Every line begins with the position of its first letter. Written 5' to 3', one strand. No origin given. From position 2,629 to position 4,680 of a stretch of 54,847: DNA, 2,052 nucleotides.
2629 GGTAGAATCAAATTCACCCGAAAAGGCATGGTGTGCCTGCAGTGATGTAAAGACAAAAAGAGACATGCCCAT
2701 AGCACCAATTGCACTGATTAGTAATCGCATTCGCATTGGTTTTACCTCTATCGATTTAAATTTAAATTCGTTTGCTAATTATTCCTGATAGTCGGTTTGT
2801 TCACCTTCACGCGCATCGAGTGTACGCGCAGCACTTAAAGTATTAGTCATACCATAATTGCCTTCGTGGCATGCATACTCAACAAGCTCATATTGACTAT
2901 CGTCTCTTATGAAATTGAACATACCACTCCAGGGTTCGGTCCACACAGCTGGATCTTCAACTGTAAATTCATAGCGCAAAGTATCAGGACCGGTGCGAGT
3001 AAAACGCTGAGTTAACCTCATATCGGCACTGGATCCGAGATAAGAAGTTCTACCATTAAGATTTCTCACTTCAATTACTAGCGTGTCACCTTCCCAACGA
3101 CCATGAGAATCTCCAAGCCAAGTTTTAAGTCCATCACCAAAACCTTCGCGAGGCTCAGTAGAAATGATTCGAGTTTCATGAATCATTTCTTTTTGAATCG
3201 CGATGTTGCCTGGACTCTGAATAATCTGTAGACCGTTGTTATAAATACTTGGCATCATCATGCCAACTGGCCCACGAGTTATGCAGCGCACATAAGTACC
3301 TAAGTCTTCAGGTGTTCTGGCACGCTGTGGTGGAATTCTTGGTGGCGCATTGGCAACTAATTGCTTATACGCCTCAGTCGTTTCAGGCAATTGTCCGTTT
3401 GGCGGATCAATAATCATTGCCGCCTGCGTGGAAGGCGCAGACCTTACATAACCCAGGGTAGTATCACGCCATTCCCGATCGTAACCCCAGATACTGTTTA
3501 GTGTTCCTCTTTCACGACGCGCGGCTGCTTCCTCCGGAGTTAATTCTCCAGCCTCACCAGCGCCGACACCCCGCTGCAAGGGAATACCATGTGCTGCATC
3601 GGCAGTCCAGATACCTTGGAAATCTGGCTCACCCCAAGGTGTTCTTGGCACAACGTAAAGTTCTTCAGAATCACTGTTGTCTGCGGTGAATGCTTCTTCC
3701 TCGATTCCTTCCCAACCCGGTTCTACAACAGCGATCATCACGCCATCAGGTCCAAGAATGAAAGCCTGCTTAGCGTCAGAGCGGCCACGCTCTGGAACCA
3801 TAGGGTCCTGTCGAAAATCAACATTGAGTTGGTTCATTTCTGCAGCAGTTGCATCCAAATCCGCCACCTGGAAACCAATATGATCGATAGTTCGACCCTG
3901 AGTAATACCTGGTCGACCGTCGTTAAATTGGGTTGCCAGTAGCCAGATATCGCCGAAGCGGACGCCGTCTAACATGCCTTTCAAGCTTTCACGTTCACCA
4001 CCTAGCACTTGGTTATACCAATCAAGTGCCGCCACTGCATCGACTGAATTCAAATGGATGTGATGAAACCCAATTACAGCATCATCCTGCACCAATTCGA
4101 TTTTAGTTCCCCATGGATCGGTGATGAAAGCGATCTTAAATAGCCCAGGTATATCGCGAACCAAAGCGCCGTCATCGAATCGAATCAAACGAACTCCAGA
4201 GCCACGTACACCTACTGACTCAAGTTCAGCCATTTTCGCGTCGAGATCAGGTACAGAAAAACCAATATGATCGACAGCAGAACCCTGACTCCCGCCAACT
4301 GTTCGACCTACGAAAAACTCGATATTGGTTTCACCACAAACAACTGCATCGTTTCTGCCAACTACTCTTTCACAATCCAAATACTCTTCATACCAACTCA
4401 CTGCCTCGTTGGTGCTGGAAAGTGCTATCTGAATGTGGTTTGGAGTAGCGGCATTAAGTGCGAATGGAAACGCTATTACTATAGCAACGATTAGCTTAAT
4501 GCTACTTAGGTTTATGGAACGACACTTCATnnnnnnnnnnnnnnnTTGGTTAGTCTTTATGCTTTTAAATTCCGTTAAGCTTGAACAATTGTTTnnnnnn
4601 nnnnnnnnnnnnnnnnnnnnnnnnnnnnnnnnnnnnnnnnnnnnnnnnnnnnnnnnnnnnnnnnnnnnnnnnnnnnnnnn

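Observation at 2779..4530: Fusion of the unknown family domain to tandem VOC (glyoxalase/extradiol-dioxygenase-type) modules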

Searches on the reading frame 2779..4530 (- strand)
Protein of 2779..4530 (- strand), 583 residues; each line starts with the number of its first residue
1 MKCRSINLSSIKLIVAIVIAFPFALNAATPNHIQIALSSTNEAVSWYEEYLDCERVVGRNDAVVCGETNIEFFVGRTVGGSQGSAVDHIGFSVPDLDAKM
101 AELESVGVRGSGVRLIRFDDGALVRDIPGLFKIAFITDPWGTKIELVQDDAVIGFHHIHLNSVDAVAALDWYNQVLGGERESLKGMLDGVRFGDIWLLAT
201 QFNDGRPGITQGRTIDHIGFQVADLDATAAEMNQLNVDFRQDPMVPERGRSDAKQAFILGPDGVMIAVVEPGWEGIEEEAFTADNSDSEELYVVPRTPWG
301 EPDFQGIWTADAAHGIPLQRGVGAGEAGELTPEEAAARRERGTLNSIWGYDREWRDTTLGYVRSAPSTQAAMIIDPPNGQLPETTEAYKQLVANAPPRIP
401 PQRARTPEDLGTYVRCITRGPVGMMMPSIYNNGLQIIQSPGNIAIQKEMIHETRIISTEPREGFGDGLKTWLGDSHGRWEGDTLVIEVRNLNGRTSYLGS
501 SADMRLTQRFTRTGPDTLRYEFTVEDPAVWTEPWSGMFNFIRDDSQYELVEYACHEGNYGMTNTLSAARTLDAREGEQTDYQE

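Call 3: search_protein_families(library=pfam, proteins=[window:2779-4530:-], max_evalue=1)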
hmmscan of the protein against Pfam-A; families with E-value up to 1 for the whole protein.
window:2779-4530:- (583 aa): 4 families
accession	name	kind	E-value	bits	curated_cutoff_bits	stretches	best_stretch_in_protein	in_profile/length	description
PF00903.31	Glyoxalase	-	1.4e-15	58.2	20.6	2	155-267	2-120/121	Glyoxalase/Bleomycin resistance protein/Dioxygenase superfamily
PF13669.12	Glyoxalase_4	-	3.3e-09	37.4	27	2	216-270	1-54/109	Glyoxalase/Bleomycin resistance protein/Dioxygenase superfamily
PF18029.7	Glyoxalase_6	-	0.0069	17.5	23.6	0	159-233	3-77/106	Glyoxalase-like domain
PF13468.12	Glyoxalase_3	-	0.025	15.1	25.1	0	215-249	78-111/176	Glyoxalase-like domain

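Call 4: search_protein_families(library=ncbifam, proteins=[window:2779-4530:-], max_evalue=1)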
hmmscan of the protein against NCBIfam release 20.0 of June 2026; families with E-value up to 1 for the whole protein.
window:2779-4530:- (583 aa): 9 families
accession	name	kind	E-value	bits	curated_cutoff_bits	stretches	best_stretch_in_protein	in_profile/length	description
TIGR00068.2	glyox_I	equivalog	6.1e-11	42.4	120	2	208-270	81-139/143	lactoylglutathione lyase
NF000125.1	498180014_fosA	hypoth_equivalog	3e-07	30.7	250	1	27-148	3-118/129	Fos family putative thiol transferase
NF050075.1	SMU1112c_YaeR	equivalog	1.3e-05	25.4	140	1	156-266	5-121/125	SMU1112c/YaeR family gloxylase I-like metalloprotein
NF008551.0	PRK11478.1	equivalog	1.8e-05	25.2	148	2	171-244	32-108/129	VOC family protein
TIGR03081.1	metmalonyl_epim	equivalog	0.00046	20.7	114.95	0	31-54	3-26/129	methylmalonyl-CoA epimerase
NF000496.2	Fos_GSH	equivalog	0.006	16.7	180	1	153-266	3-112/136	fosfomycin resistance glutathione transferase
NF003152.0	PRK04101.1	equivalog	0.021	15.1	171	0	154-266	4-114/139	metallothiol transferase FosB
NF050074.1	glyox_I_GloA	exception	0.12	12.5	165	0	202-269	56-120/121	lactoylglutathione lyase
TIGR03645.1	glyox_marine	hypoth_equivalog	0.15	12.1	262.05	0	85-100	4-19/162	lactoylglutathione lyase family protein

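Call 12: find_homologous_proteins(query=window:2779-4530:-, max_evalue=0.00001)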
Query window:2779-4530:- (583 aa): 3323 proteins with E <= 0.00001 among 8000 candidates; the best 120 are listed.
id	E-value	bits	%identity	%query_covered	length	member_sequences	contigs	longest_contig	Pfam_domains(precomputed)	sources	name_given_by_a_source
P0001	0.0e+0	1257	92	100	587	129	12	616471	PF13669.13,PF00903.32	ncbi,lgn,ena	-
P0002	0.0e+0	1205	88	100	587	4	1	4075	PF13669.13,PF00903.32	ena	-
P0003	0.0e+0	1143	83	98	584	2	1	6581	PF13669.13,PF00903.32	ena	-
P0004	0.0e+0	1142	83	98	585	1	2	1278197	PF13669.13,PF00903.32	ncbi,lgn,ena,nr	ncbi:MAG: hypothetical protein GKR91_09045 [Pseudomonadales bacterium]|nr:hypothetical protein [Pseu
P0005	0.0e+0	1113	81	100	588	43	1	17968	PF13669.13,PF00903.32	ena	-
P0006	0.0e+0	1108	80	98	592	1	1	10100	PF13669.13,PF00903.32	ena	-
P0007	0.0e+0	1102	79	100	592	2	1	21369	PF13669.13,PF00903.32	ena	-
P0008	0.0e+0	1101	80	99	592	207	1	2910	PF13669.13,PF00903.32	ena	-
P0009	0.0e+0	1100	81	98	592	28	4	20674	PF13669.13,PF00903.32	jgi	-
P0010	0.0e+0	1085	79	98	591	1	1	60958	PF13669.13,PF00903.32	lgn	-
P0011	0.0e+0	1078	78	100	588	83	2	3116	PF13669.13,PF00903.32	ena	-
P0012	0.0e+0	1074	77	100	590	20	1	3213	PF13669.13,PF00903.32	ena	-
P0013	0.0e+0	1070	77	99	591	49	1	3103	PF13669.13,PF00903.32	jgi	jgi:catechol 2,3-dioxygenase-like lactoylglutathione lyase family enzyme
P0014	0.0e+0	1066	76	99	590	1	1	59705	PF13669.13,PF00903.32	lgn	-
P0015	0.0e+0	1062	77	100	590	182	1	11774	PF13669.13,PF00903.32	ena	-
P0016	0.0e+0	1061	77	100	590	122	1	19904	PF13669.13,PF00903.32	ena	-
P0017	9.9e-288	974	72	97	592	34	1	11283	PF13669.13,PF00903.32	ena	-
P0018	8.8e-285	964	72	97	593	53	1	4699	PF13669.13,PF00903.32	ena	-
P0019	3.8e-252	856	64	100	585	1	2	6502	PF13669.13,PF00903.32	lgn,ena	-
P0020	9.2e-250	848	63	100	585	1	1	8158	PF13669.13,PF00903.32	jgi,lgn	jgi:catechol 2,3-dioxygenase-like lactoylglutathione lyase family enzyme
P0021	8.7e-246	835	81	74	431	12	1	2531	PF00903.32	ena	-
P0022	5.3e-245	833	62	100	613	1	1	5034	PF13669.13,PF00903.32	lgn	-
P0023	1.9e-236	804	60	98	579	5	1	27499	PF13468.13,PF13669.13,PF00903.32,PF18029.8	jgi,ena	-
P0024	7.3e-234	796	62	98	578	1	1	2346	PF13669.13,PF00903.32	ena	-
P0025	9.0e-233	792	63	92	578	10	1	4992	PF13669.13,PF00903.32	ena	-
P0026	2.8e-230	784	58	99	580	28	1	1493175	PF13669.13,PF00903.32,PF18029.8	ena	-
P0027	7.6e-230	782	59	98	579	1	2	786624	PF13669.13,PF00903.32,PF18029.8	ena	-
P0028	2.0e-229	781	60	94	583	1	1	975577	PF13669.13,PF00903.32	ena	-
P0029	2.5e-229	781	59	99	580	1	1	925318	PF13669.13,PF00903.32,PF18029.8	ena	-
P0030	2.9e-229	781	60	95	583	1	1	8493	PF13669.13,PF00903.32,PF18029.8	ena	-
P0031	3.3e-229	780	58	98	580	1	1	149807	PF13669.13,PF00903.32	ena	-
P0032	3.8e-229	780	59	97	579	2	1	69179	PF13669.13,PF00903.32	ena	-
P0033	5.7e-229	780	58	98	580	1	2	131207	PF13669.13,PF00903.32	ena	-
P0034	1.2e-228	778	60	95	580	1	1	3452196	PF13669.13,PF00903.32,PF18029.8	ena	-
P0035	1.8e-228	778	59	96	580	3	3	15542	PF13669.13,PF00903.32,PF18029.8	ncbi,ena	-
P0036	3.2e-228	777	58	98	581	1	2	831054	PF13669.13,PF00903.32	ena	-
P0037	4.1e-228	777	59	96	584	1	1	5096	PF13669.13,PF00903.32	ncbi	-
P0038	4.3e-228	777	59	98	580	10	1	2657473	PF13669.13,PF00903.32,PF18029.8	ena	-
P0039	6.4e-228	776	59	97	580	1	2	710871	PF13669.13,PF00903.32,PF18029.8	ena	-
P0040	7.9e-228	776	60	94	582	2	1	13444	PF13669.13,PF00903.32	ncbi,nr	ncbi:MAG: VOC family protein [Gammaproteobacteria bacterium]|nr:VOC family protein [Gammaproteobacte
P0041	1.3e-227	775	59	96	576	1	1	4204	PF13669.13,PF00903.32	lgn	-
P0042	1.6e-227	775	59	96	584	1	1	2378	PF13669.13,PF00903.32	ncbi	-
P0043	1.6e-227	775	58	97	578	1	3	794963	PF13669.13,PF00903.32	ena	-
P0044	1.7e-227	775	58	98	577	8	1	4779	PF13669.13,PF00903.32,PF18029.8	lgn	-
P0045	2.1e-227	774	59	97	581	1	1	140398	PF13669.13,PF00903.32,PF18029.8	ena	-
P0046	2.4e-227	774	59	97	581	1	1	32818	PF13669.13,PF00903.32,PF18029.8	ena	-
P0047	2.5e-227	774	59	98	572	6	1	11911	PF13669.13,PF00903.32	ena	-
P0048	4.2e-227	773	59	97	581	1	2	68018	PF13669.13,PF00903.32,PF18029.8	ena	-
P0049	4.5e-227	773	59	97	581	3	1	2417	PF13669.13,PF00903.32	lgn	-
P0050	5.3e-227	773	60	95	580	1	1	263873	PF13669.13,PF00903.32,PF18029.8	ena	-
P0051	7.7e-227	773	60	95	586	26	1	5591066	PF13669.13,PF00903.32,PF18029.8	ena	-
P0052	1.1e-226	772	59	98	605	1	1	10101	PF13669.13,PF00903.32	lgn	-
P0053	1.2e-226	772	61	93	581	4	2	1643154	PF13669.13,PF00903.32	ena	-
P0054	1.3e-226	772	59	97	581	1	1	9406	PF13669.13,PF00903.32,PF18029.8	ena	-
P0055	1.8e-226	771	61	92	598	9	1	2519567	PF13669.13,PF00903.32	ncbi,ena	-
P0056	1.9e-226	771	58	96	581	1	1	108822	PF13669.13,PF00903.32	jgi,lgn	jgi:catechol 2,3-dioxygenase-like lactoylglutathione lyase family enzyme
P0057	2.2e-226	771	59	99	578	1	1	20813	PF13669.13,PF00903.32,PF18029.8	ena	-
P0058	2.3e-226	771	60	97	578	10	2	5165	PF13669.13,PF00903.32,PF18029.8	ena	-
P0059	3.7e-226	770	60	92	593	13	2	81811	PF13669.13,PF00903.32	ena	-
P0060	5.0e-226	770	58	96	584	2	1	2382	PF13669.13,PF00903.32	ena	-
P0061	5.4e-226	770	59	98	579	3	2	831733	PF13669.13,PF00903.32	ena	-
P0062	8.4e-226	769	60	97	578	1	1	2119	PF13669.13,PF00903.32,PF18029.8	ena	-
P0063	1.1e-225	769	61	93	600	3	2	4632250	PF13669.13,PF00903.32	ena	-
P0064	1.8e-225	768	58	99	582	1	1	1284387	PF13669.13,PF00903.32,PF18029.8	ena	-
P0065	1.8e-225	768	58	97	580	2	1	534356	PF13669.13,PF00903.32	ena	-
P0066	2.5e-225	768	58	99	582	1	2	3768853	PF13669.13,PF00903.32,PF18029.8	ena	-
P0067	3.3e-225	767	58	97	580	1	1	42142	PF13669.13,PF00903.32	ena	-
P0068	3.8e-225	767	60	97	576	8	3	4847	PF13669.13,PF00903.32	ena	-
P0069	4.1e-225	767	58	99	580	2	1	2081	PF13669.13,PF00903.32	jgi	jgi:catechol 2,3-dioxygenase-like lactoylglutathione lyase family enzyme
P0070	4.7e-225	767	59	97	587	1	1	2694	PF13669.13,PF00903.32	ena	-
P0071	4.8e-225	767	61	92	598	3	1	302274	PF13669.13,PF00903.32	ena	-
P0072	5.3e-225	766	59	95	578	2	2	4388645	PF13669.13,PF00903.32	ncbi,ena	-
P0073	5.4e-225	766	61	91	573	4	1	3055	PF13669.13,PF00903.32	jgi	-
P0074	5.8e-225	766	57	99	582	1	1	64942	PF13669.13,PF00903.32,PF18029.8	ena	-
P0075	5.8e-225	766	59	95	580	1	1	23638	PF13669.13,PF00903.32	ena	-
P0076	6.0e-225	766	58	97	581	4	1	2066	PF13669.13,PF00903.32,PF18029.8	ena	-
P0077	1.1e-224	765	59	96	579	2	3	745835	PF13669.13,PF00903.32,PF18029.8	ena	-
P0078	1.1e-224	765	59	97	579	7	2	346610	PF13669.13,PF00903.32,PF18029.8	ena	-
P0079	1.5e-224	765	59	97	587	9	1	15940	PF13669.13,PF00903.32,PF18029.8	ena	-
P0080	1.7e-224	765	60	92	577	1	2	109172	PF13669.13,PF00903.32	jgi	jgi:catechol 2,3-dioxygenase-like lactoylglutathione lyase family enzyme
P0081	1.8e-224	765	59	99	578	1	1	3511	PF13669.13,PF00903.32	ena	-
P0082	2.1e-224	764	59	96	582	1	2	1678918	PF13669.13,PF00903.32,PF18029.8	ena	-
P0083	2.3e-224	764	58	97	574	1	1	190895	PF13669.13,PF00903.32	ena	-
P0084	2.9e-224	764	58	99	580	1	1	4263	PF13669.13,PF00903.32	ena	-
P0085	3.8e-224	764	57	99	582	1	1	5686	PF13669.13,PF00903.32,PF18029.8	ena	-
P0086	3.9e-224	764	58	97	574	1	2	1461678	PF13669.13,PF00903.32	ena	-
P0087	4.7e-224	763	57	99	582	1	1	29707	PF13669.13,PF00903.32,PF18029.8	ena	-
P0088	5.1e-224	763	57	99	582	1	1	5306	PF13669.13,PF00903.32,PF18029.8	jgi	-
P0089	5.2e-224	763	57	99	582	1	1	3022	PF13669.13,PF00903.32,PF18029.8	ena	-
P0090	5.5e-224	763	57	99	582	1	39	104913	PF13669.13,PF00903.32,PF18029.8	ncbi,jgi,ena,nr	ncbi:MAG: VOC family protein [Vicinamibacterales bacterium]|nr:VOC family protein [Vicinamibacterale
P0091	5.7e-224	763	57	99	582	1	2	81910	PF13669.13,PF00903.32,PF18029.8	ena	-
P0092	5.9e-224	763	58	98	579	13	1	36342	PF13669.13,PF00903.32,PF18029.8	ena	-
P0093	6.3e-224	763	58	97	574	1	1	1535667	PF13669.13,PF00903.32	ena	-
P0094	6.6e-224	763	58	98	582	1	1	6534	PF13669.13,PF00903.32,PF18029.8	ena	-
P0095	7.0e-224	763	60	92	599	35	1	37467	PF13669.13,PF00903.32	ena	-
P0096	7.2e-224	763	57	99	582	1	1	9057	PF13669.13,PF00903.32,PF18029.8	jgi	jgi:catechol 2,3-dioxygenase-like lactoylglutathione lyase family enzyme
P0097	8.1e-224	763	57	99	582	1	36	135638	PF13669.13,PF00903.32,PF18029.8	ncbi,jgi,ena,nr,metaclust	ncbi:MAG TPA: VOC family protein [Acidobacteria bacterium]|jgi:catechol 2,3-dioxygenase-like lactoyl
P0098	9.1e-224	762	57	99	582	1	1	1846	PF13669.13,PF00903.32,PF18029.8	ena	-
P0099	1.0e-223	762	59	95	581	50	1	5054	PF13669.13,PF00903.32,PF18029.8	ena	-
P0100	1.1e-223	762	57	99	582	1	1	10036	PF13669.13,PF00903.32,PF18029.8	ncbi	-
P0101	1.1e-223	762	57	99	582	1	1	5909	PF13669.13,PF00903.32,PF18029.8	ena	-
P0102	1.2e-223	762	59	99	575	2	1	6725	PF13669.13,PF00903.32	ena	-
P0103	1.5e-223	762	57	99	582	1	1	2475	PF13669.13,PF00903.32,PF18029.8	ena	-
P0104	1.5e-223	762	58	97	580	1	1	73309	PF13669.13,PF00903.32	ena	-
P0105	1.6e-223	762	59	95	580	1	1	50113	PF13669.13,PF00903.32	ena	-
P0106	2.2e-223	761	57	99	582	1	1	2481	PF13669.13,PF00903.32,PF18029.8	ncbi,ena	-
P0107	2.9e-223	761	57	99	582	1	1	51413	PF13669.13,PF00903.32,PF18029.8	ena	-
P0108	3.5e-223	760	58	98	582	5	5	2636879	PF13669.13,PF00903.32,PF18029.8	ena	-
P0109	3.7e-223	760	57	99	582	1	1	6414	PF13669.13,PF00903.32,PF18029.8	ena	-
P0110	4.0e-223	760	58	99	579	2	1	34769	PF13669.13,PF00903.32,PF18029.8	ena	-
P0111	5.1e-223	760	57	98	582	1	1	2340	PF13669.13,PF00903.32,PF18029.8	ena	-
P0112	5.4e-223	760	59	92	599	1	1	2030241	PF13669.13,PF00903.32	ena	-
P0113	6.6e-223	760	57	98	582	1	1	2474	PF13669.13,PF00903.32,PF18029.8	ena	-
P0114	6.7e-223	760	57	98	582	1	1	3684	PF13669.13,PF00903.32,PF18029.8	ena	-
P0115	6.8e-223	760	57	98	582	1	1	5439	PF13669.13,PF00903.32,PF18029.8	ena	-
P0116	8.2e-223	759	59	98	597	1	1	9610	PF13669.13,PF00903.32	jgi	-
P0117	9.2e-223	759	60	94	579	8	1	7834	PF13669.13,PF00903.32,PF18029.8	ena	-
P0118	9.7e-223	759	57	98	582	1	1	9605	PF13669.13,PF00903.32,PF18029.8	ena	-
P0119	1.1e-222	759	57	98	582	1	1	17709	PF13669.13,PF00903.32,PF18029.8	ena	-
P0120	1.1e-222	759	57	99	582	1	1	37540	PF13669.13,PF00903.32,PF18029.8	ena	-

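Call 13: search_solved_structures(query=window:2779-4530:-, max_evalue=1, show_alignments=2)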
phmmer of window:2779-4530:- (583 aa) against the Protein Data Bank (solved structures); distinct sequences matched with E-value up to 1: 11.
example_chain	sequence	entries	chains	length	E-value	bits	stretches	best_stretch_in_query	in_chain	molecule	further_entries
4mtq_A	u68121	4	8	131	0.018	16.7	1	200-273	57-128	Lactoylglutathione lyase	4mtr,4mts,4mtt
6war_B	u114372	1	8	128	0.17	13.5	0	160-194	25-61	nanobody MERS VHH-55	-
6xbt_A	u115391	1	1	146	0.19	13.3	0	210-256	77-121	Methylmalonyl-CoA epimerase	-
6wf6_A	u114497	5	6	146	0.21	13.1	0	210-257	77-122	Methylmalonyl-CoA epimerase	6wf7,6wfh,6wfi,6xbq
6xbv_A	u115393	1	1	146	0.22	13.1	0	210-257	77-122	Methylmalonyl-CoA epimerase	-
6xbr_A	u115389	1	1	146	0.22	13.1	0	211-257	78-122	Methylmalonyl-CoA epimerase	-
6xbs_A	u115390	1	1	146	0.23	13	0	211-257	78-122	Methylmalonyl-CoA epimerase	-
7qiu_A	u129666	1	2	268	0.56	11.7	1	60-143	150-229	rRNA methylase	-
1rlw_A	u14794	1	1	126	0.75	11.3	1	510-569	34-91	PHOSPHOLIPASE A2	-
7d3k_H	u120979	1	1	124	0.87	11.1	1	356-435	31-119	B77 VH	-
1bci_A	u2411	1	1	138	0.91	11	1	509-569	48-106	CYTOSOLIC PHOSPHOLIPASE A2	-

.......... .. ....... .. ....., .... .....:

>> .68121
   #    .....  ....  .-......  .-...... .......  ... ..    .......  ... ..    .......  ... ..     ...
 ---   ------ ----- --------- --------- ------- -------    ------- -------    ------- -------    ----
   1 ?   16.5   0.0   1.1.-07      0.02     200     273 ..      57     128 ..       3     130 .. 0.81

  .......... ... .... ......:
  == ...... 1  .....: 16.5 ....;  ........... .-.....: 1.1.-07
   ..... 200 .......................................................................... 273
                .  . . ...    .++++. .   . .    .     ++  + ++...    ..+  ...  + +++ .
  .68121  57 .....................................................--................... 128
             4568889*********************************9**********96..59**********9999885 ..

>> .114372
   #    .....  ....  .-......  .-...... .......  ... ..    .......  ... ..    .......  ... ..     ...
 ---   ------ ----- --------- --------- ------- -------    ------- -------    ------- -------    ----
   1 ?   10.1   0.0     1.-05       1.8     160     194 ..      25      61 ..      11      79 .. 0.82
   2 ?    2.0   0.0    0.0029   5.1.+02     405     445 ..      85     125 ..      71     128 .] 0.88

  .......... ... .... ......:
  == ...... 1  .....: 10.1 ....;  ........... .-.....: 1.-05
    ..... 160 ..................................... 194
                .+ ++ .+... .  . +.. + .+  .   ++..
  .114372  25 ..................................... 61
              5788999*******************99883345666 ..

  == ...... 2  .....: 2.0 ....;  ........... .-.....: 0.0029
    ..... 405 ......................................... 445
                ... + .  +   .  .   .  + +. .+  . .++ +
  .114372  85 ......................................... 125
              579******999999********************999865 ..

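Call 18: find_encoding_contigs(protein=P0090, flank=8000, max_places=2)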
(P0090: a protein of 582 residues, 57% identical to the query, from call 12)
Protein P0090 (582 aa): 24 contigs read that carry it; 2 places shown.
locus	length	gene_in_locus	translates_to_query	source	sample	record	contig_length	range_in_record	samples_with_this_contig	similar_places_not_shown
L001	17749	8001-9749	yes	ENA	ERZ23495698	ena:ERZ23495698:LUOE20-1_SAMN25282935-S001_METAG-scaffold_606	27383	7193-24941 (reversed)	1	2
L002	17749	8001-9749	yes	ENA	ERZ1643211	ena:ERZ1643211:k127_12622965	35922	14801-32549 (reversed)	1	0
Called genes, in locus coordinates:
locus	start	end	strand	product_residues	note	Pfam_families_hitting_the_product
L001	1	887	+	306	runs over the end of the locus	-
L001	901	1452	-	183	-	PF12867:DinB_2, PF05163:DinB (faint)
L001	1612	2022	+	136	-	-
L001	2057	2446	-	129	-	PF07291:MauE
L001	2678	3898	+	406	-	PF07690:MFS_1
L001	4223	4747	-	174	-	PF22741:PTP-NADK, PF04273:BLH_phosphatase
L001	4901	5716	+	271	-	-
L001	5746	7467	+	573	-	PF18029:Glyoxalase_6 (faint), PF00903:Glyoxalase, PF13669:Glyoxalase_4 (weak)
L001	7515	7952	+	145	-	PF19649:DUF6152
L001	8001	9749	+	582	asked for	PF13669:Glyoxalase_4 (faint), PF18029:Glyoxalase_6 (faint), PF00903:Glyoxalase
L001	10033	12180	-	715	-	PF13620:CarboxypepD_reg (weak)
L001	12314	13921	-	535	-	PF12796:Ank_2, PF13857:Ank_5 (weak), PF12796:Ank_2, PF00023:Ank (weak), PF13637:Ank_4 (weak), PF00023:Ank (weak), PF13637:Ank_4 (weak), PF12796:Ank_2, +6 more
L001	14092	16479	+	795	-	PF13442:Cytochrome_CBB3 (faint), PF07626:PSD3, PF07637:PSD5, PF07631:PSD4, PF07627:PSCyt3, PF07624:PSD2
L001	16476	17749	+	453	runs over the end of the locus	PF07586:HXXSHH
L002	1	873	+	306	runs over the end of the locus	-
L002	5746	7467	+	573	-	PF18029:Glyoxalase_6 (faint), PF00903:Glyoxalase, PF13669:Glyoxalase_4 (weak)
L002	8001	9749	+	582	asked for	PF13669:Glyoxalase_4 (faint), PF18029:Glyoxalase_6 (faint), PF00903:Glyoxalase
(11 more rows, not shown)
